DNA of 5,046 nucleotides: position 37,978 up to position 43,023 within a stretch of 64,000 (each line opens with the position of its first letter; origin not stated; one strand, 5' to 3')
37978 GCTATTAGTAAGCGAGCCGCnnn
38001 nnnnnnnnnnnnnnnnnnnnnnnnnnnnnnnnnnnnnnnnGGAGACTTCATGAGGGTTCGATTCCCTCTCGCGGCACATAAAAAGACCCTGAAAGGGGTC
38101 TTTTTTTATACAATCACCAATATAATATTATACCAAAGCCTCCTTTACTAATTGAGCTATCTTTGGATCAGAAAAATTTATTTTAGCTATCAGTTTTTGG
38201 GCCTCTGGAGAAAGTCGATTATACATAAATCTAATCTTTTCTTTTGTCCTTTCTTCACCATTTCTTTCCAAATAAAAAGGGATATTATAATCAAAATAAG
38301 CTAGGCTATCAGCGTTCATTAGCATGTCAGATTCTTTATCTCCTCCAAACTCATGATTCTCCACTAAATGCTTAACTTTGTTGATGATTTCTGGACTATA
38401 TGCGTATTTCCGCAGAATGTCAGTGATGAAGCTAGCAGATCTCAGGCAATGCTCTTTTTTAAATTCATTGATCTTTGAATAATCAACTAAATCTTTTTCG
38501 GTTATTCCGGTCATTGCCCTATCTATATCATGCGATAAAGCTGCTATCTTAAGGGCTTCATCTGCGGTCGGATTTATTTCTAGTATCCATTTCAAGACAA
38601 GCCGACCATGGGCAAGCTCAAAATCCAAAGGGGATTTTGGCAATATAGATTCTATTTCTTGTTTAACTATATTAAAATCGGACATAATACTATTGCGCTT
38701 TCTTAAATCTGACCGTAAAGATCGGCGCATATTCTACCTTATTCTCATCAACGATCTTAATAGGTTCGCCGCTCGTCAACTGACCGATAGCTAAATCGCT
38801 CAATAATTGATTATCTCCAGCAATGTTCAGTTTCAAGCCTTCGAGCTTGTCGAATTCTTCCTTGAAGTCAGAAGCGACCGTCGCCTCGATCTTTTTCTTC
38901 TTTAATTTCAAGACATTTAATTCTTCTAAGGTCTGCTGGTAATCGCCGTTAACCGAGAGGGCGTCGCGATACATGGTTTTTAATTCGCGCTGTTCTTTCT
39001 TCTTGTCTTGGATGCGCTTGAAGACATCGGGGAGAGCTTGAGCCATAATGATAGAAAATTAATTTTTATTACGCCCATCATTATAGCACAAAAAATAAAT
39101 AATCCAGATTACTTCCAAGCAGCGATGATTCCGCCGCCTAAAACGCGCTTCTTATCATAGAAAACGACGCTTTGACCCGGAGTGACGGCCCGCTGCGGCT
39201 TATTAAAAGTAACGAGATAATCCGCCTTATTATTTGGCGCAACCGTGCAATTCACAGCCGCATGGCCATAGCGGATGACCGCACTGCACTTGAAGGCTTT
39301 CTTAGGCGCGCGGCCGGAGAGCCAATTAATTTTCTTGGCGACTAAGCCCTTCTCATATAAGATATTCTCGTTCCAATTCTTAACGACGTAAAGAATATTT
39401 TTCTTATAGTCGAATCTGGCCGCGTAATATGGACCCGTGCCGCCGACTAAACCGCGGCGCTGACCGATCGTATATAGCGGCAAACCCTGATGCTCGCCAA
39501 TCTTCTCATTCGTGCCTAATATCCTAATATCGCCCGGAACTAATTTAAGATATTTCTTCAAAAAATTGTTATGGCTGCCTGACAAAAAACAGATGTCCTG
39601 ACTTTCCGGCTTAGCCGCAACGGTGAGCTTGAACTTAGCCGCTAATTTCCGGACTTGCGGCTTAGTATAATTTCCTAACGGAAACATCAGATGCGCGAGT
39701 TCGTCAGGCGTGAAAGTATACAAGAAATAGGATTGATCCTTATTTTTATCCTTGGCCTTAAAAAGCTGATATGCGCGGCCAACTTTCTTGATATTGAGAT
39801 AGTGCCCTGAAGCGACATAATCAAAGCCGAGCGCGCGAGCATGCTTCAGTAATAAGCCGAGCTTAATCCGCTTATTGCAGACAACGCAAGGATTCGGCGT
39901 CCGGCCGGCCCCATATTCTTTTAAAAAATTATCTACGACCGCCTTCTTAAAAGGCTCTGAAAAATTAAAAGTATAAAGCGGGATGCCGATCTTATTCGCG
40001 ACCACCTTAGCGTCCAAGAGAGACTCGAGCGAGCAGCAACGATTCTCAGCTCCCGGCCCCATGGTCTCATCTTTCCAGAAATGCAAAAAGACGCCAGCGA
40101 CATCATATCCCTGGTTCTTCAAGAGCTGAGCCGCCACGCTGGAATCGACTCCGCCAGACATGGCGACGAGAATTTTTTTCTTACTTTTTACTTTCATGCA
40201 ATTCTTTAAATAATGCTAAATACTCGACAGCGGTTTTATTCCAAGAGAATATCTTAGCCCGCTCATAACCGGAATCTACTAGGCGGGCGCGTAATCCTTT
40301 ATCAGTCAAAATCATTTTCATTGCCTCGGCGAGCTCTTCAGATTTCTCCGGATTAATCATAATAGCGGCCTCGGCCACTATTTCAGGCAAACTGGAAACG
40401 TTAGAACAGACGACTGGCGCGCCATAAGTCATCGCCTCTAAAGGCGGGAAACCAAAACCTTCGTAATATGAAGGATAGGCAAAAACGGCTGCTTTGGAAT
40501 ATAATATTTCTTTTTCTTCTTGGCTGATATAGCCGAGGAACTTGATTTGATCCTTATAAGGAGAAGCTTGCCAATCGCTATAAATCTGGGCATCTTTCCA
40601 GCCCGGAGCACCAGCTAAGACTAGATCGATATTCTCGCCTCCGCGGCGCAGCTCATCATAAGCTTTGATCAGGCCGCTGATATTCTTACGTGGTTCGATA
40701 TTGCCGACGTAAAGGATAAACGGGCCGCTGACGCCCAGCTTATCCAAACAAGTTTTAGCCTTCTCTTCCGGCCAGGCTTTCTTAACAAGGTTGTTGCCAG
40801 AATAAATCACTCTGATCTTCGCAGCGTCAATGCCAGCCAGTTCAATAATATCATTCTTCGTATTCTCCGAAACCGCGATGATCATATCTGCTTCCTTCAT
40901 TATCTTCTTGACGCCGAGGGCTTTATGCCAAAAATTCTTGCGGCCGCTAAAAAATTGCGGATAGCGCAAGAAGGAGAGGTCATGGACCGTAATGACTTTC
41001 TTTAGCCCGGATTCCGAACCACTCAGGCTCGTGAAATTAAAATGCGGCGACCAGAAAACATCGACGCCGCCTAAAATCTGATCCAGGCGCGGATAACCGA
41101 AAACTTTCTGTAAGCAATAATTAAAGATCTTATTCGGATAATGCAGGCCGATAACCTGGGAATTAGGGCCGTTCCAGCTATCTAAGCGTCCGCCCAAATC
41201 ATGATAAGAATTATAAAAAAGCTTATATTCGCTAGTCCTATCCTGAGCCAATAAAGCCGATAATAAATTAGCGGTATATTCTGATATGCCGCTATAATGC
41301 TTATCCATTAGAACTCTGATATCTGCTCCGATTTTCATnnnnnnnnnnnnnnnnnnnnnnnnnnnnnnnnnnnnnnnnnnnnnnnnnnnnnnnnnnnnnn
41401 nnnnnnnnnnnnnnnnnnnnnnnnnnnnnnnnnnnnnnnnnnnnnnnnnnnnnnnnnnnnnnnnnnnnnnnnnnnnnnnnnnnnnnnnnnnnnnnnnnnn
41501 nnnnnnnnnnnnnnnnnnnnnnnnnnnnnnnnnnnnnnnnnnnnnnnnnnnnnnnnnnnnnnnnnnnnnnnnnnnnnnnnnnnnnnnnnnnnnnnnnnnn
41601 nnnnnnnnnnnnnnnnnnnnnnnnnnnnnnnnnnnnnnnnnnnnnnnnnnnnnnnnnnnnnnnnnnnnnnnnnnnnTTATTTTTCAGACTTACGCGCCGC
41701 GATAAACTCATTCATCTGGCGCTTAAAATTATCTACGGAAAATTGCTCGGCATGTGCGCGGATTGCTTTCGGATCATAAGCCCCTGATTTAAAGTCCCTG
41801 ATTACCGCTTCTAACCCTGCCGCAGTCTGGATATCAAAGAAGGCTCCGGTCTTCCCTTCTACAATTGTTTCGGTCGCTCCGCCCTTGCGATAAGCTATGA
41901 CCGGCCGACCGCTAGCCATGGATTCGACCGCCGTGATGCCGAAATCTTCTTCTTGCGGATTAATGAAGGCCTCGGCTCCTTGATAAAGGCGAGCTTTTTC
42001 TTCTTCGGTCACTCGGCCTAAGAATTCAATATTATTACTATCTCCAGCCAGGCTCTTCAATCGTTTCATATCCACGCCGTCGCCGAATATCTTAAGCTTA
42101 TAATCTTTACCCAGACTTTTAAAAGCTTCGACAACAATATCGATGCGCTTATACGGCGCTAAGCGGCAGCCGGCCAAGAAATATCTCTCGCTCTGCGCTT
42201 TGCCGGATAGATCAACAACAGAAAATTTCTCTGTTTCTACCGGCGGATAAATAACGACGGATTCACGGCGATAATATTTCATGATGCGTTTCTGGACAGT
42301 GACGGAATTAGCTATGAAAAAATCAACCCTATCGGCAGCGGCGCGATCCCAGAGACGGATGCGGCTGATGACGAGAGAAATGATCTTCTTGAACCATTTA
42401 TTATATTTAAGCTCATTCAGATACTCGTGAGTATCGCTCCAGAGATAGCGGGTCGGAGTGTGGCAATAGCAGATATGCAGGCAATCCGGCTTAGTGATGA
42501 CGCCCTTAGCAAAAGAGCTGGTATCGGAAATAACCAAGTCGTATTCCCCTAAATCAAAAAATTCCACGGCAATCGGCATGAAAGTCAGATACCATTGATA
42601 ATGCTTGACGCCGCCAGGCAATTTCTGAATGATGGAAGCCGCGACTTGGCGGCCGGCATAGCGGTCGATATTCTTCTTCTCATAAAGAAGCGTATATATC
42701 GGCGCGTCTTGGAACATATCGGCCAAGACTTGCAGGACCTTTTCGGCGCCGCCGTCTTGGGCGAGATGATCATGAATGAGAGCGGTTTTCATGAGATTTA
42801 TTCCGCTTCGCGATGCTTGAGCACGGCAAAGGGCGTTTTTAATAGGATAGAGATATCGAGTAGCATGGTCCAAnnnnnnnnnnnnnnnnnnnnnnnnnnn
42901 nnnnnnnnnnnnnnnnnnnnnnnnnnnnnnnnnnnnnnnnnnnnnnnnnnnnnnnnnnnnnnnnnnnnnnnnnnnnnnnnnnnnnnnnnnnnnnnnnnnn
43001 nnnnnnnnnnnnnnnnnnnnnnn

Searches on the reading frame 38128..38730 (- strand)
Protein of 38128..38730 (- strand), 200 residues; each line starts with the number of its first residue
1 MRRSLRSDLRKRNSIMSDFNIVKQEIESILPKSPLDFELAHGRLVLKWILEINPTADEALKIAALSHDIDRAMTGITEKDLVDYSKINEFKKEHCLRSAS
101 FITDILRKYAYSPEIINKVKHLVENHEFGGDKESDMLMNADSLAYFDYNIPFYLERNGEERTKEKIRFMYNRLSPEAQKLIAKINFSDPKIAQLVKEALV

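Call 15: search_protein_families(library=pfam, proteins=[window:38128-38730:-], max_evalue=0.001)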
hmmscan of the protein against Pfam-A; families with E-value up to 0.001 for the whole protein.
window:38128-38730:- (200 aa): 2 families
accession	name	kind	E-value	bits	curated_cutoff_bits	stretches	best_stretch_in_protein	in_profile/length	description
PF13875.12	DUF4202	-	4.3e-18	66.2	35.1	1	36-189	26-178/183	Domain of unknown function (DUF4202)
PF01966.28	HD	-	5.9e-05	23.8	22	1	48-144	11-93/116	HD domain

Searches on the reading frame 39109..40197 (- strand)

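Call 15: search_protein_families(library=pfam, proteins=[window:39109-40197:-], max_evalue=0.001)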
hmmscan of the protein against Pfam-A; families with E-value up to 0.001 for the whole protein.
window:39109-40197:- (362 aa): 4 families
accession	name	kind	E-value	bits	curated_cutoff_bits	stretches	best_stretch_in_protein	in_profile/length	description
PF03054.22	tRNA_Me_trans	-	3.9e-77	258.9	20.6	1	7-206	1-201/202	tRNA methyl transferase HUP domain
PF20258.4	tRNA_Me_trans_C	-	6.9e-22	78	20.6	1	283-358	2-77/77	Aminomethyltransferase beta-barrel domain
PF20259.3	tRNA_Me_trans_M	-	6.6e-16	58.1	27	1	211-272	2-65/66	tRNA methyl transferase PRC-barrel domain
PF02568.20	ThiI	-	0.00021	21.4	20.5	1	6-84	3-77/197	Thiamine biosynthesis protein (ThiI)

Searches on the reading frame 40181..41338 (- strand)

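Call 15: search_protein_families(library=pfam, proteins=[window:40181-41338:-], max_evalue=0.001)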
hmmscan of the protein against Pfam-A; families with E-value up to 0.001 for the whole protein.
window:40181-41338:- (385 aa): 5 families
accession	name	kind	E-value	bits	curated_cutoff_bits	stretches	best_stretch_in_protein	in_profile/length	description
PF00534.26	Glycos_transf_1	-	8e-37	126.8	26.4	1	206-359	16-171/172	Glycosyl transferases group 1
PF13692.12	Glyco_trans_1_4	-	2.9e-28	99.3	27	1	206-346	2-142/142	Glycosyl transferases group 1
PF13439.12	Glyco_transf_4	-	1.3e-13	51.8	28.5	1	17-181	3-165/170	Glycosyltransferase Family 4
PF20706.3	GT4-conflict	-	4.2e-11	42.9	26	1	145-328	142-324/385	Family 4 Glycosyltransferase in conflict systems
PF13524.12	Glyco_trans_1_2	-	2.9e-06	27.7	25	1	230-362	9-130/144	Glycosyl transferase-like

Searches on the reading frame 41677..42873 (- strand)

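Call 15: search_protein_families(library=pfam, proteins=[window:41677-42873:-], max_evalue=0.001)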
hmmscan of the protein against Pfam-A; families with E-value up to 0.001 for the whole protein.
window:41677-42873:- (398 aa): 4 families
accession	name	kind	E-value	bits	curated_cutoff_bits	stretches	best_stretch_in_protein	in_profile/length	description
PF00534.26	Glycos_transf_1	-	1.7e-27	96.5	26.4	1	225-372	11-166/172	Glycosyl transferases group 1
PF13692.12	Glyco_trans_1_4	-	2.8e-22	79.9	27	1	233-356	5-134/142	Glycosyl transferases group 1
PF13439.12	Glyco_transf_4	-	2.7e-08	34.4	28.5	1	41-216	2-170/170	Glycosyltransferase Family 4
PF13524.12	Glyco_trans_1_2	-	0.00046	20.6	25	1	248-374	6-124/144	Glycosyl transferase-like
